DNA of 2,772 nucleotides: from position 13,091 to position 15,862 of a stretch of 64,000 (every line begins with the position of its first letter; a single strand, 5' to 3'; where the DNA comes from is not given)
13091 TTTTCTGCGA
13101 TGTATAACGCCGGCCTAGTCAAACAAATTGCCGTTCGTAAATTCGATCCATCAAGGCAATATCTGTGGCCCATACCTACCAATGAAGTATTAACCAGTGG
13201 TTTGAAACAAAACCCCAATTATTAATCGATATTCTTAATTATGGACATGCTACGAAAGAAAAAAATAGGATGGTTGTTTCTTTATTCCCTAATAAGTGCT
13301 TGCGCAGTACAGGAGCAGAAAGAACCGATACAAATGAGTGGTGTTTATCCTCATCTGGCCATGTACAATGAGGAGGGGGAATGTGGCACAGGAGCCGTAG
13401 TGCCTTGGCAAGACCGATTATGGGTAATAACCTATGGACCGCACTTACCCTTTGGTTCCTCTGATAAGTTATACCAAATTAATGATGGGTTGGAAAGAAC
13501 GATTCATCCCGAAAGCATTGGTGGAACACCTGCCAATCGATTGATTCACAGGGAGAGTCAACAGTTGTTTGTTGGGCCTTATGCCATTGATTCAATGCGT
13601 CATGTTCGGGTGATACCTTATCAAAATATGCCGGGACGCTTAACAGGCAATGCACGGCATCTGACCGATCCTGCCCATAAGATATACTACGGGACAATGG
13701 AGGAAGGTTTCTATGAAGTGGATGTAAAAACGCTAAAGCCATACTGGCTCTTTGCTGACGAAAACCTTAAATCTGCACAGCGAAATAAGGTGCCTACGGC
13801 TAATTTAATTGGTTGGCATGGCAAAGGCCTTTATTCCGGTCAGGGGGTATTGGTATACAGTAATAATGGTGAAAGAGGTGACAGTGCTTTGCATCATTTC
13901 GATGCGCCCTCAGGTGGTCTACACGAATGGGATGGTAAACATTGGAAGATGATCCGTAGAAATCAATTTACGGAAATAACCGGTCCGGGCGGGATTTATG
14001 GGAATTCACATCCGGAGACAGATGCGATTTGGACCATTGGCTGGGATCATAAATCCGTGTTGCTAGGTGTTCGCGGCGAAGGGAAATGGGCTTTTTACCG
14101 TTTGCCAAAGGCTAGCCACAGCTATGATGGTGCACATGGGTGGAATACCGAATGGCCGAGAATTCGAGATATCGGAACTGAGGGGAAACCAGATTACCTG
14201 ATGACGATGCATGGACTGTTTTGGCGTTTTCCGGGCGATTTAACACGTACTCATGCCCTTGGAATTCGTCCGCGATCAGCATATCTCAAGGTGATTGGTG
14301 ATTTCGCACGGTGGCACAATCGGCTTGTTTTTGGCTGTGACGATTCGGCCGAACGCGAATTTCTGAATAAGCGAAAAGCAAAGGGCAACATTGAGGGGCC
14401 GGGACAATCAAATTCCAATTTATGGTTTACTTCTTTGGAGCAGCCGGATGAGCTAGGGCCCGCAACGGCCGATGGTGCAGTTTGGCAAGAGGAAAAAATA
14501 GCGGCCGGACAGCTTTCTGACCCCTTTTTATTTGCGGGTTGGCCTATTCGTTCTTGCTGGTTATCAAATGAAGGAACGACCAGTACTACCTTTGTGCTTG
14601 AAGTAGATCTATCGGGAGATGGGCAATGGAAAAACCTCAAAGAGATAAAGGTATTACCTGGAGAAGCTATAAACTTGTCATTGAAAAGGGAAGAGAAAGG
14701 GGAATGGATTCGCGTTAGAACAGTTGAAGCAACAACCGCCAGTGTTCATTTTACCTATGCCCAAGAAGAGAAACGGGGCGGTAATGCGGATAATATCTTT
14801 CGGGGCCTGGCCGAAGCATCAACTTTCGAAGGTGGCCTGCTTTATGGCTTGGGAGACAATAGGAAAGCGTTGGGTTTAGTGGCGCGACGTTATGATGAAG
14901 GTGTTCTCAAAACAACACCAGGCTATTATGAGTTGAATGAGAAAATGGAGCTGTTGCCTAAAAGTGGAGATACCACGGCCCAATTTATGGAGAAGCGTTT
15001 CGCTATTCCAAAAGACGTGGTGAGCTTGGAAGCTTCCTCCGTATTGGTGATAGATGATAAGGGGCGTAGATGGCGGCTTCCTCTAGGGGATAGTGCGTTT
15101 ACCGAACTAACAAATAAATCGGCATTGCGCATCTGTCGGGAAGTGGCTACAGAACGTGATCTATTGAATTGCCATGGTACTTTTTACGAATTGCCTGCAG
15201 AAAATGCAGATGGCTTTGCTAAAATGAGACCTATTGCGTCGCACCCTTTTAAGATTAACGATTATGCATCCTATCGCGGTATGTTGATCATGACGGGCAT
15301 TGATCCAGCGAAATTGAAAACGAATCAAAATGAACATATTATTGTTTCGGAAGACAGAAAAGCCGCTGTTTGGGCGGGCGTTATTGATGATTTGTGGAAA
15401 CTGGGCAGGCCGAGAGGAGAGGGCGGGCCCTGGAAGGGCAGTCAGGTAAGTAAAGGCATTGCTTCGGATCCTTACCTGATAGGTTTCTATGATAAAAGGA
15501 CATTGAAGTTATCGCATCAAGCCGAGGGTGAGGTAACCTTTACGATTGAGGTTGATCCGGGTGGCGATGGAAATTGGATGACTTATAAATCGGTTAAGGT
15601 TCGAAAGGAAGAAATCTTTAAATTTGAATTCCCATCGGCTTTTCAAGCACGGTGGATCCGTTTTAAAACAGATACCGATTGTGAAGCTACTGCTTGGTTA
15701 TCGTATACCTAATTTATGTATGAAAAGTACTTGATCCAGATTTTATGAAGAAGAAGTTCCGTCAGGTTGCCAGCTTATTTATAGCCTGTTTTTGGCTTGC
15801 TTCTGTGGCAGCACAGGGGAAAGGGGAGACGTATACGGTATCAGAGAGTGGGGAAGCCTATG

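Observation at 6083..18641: SusC/SusD locus whose cargo is three exported non-CAZyme proteins, two flavin-linked: candidate periplasmic redox module for glycan processing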

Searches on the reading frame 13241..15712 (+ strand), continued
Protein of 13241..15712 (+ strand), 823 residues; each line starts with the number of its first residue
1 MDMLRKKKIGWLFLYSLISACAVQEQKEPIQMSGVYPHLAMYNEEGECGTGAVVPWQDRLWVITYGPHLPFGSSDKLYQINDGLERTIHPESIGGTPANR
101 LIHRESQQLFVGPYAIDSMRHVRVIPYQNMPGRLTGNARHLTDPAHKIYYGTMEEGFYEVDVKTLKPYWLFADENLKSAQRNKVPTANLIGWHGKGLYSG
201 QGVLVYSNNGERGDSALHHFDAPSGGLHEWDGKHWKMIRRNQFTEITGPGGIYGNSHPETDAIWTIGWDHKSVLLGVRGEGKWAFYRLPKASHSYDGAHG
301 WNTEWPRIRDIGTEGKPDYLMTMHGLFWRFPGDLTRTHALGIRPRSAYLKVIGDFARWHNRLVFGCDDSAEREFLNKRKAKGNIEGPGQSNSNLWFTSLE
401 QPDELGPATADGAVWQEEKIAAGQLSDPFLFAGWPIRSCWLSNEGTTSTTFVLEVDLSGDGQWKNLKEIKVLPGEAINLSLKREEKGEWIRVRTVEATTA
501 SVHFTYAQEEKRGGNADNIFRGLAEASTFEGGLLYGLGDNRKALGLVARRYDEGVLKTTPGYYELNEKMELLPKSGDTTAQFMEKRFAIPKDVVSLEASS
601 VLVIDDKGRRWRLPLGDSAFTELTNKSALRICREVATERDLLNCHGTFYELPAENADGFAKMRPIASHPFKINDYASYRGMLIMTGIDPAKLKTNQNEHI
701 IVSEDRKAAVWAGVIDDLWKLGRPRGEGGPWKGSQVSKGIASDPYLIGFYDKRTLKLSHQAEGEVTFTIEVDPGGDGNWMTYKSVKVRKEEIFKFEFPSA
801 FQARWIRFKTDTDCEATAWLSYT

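Call 72: predict_structure(alignment_id=A3)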
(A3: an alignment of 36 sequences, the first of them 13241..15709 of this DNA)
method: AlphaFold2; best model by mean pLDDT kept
length: 823 residues; sequences in the alignment: 36
mean_pLDDT: 93.5   pTM: 0.92
mean pLDDT of the five models: 93.5, 93.1, 92.9, 92.4, 92.4
residues with pLDDT >= 90: 716; 70-90: 72; 50-70: 29; < 50: 6
segments of 3 or more residues with pLDDT < 50: 1-3, 21-23
pLDDT, mean of each block of 10 residues (from residue 1): 54 61 66 97 93 97 95 97 97 96 98 98 97 96 97 97 97 94 94 94 96 92 96 96 96 94 96 97 97 93 83 93 97 96 97 95 94 80 80 97 95 97 98 96 97 98 98 95 96 98 95 93 95 89 95 95 95 88 91 93 94 94 91 90 96 92 96 96 96 85 96 97 96 98 97 96 97 94 96 95 97 98 93
secondary structure, 60 per line:
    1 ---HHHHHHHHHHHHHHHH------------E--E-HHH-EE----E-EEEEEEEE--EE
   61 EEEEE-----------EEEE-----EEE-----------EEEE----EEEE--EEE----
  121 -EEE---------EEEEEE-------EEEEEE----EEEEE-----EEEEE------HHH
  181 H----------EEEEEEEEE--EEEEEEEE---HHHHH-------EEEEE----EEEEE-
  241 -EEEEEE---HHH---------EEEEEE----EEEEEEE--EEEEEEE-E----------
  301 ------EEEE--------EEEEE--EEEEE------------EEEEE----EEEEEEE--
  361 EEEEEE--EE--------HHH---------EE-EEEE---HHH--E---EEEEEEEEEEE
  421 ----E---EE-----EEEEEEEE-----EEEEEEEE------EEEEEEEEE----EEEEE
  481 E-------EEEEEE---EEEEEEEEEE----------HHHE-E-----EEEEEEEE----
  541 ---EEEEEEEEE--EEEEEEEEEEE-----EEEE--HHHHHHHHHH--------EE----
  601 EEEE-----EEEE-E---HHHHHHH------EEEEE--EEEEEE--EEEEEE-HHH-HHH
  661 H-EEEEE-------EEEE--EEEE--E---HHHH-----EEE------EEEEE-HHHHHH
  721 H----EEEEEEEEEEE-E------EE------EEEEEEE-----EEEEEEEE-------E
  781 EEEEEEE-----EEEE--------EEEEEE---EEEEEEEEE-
elements in order (helices of 4 or more, strands of 3 or more residues): H4-19 E49-56 E59-65 E77-80 E86-88 E100-103 E108-111 E114-116 E122-124 E134-139 E147-152 E157-161 E167-171 H178-181 E192-200 E203-210 H214-218 E226-230 E235-239 E242-247 E263-268 E273-279 E282-288 E307-310 E319-323 E326-330 E343-347 E352-358 E361-366 E394-397 E410-420 E436-443 E449-456 E463-471 E476-481 E489-494 E498-507 E529-536 E544-552 E555-565 E571-574 H577-586 E601-604 E610-613 H619-625 E632-636 E639-644 E647-652 H658-661 E663-667 E675-678 E681-684 H691-694 E700-702 E709-713 H715-721 E726-736 E753-759 E765-772 E780-787 E793-796 E805-810 E814-822
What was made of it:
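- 13241..15712 (+): p823: exported (lipobox) all-beta protein of an unclassified family. By my reading of the model's strand pattern it has an N-terminal beta-propeller (about residues 30-400), a beta-sandwich (about 410-510), a second beta domain (about 525-715) and a C-terminal F5/8-C-like sandwich (about 725-822). It is probably a glycan-active accessory of the module. AF2 pLDDT 93.5, pTM 0.92 (call 72).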

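Call 74: fold_search(model_id=the predicted structure, library=pdb)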
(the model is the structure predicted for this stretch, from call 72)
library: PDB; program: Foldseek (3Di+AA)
matches with E <= 10: 1775; with E <= 0.001: 350
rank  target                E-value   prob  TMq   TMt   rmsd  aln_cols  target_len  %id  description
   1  7sg7_S                1.6e-09  1.00  0.19  0.30  20.1       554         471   10  In situ cryo-EM structure of bacteriophage Sf6 gp8:gp14N complex at 2.8 A resolution (released 2022-11-09)
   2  4a2l_E                9.3e-09  1.00  0.23  0.26  31.0       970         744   10  Structure of the periplasmic domain of the heparin and heparan sulphate sensing hybrid two component system BT4663 in  (released 2012-05-02)
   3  4a2l_A                1.2e-08  1.00  0.18  0.19  31.6       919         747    9  Structure of the periplasmic domain of the heparin and heparan sulphate sensing hybrid two component system BT4663 in  (released 2012-05-02)
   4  4a2m_C                2.6e-08  1.00  0.17  0.19  30.6       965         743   11  Structure of the periplasmic domain of the heparin and heparan sulphate sensing hybrid two component system BT4663 in  (released 2012-05-02)
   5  8ic1_A                3.9e-08  1.00  0.16  0.23  21.0       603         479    9  endo-alpha-D-arabinanase EndoMA1 D51N mutant from Microbacterium arabinogalactanolyticum in complex with arabinooligos (released 2023-08-16)
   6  9ejl_A                3.9e-08  1.00  0.20  0.19  27.2      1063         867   10  Lgl2 bound to the aPKCiota-Par6B complex in nucleotide-free form. Conformation with visible head sub-complex. (released 2025-07-02)
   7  9i3v_B                6.1e-08  0.98  0.12  0.04  29.6       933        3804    9  Cryo-EM structure of the human LRP2 ectodomain (released 2026-02-04)
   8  9ejm_A                9.5e-08  0.99  0.18  0.17  27.6      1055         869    9  Lgl2 bound to the aPKCiota-Par6B complex in its ADP-bound form (released 2025-07-02)
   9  6zqd_UD               1.3e-07  1.00  0.22  0.26  23.8       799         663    7  Cryo-EM structure of the 90S pre-ribosome from Saccharomyces cerevisiae, state Post-A1 (released 2020-09-23)
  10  8hhv_A                1.4e-07  1.00  0.16  0.24  20.3       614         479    7  endo-alpha-D-arabinanase EndoMA1 from Microbacterium arabinogalactanolyticum (released 2023-08-16)
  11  9e78_0L               2.1e-07  1.00  0.26  0.32  21.8       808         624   10  48-nm repeat of the Leishmania tarentolae doublet microtubule (released 2025-03-12)
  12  5gje_B                5.4e-07  1.00  0.15  0.19  23.0       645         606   10  Three-dimensional reconstruction of human LRP6 ectodomain complexed with Dkk1 (released 2017-01-18)
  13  3s2k_B                5.4e-07  1.00  0.15  0.19  23.0       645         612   10  Structural basis of Wnt signaling inhibition by Dickkopf binding to LRP5/6. (released 2011-11-02)
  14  9no3_A                5.9e-07  1.00  0.18  0.26  13.7       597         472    8  The bifunctional arabinofuranosidase/xylosidase from metagenome of Pseudacanthotermes militaris. (released 2025-10-08)
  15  8hme_E                5.9e-07  1.00  0.21  0.16  27.5       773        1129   10  head module state 1 of Tetrahymena IFT-A (released 2023-06-14)
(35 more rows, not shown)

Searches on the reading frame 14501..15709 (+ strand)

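Call 50: search_protein_families(library=pfam, proteins=[window:14501-15709:+], max_evalue=10)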
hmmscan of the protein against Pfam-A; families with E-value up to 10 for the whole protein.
window:14501-15709:+ (403 aa): 1 family
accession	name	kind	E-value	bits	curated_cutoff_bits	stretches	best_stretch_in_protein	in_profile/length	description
PF00754.31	F5_F8_type_C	-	0.0011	19.5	28.2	1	347-392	66-114/127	F5/8 type C domain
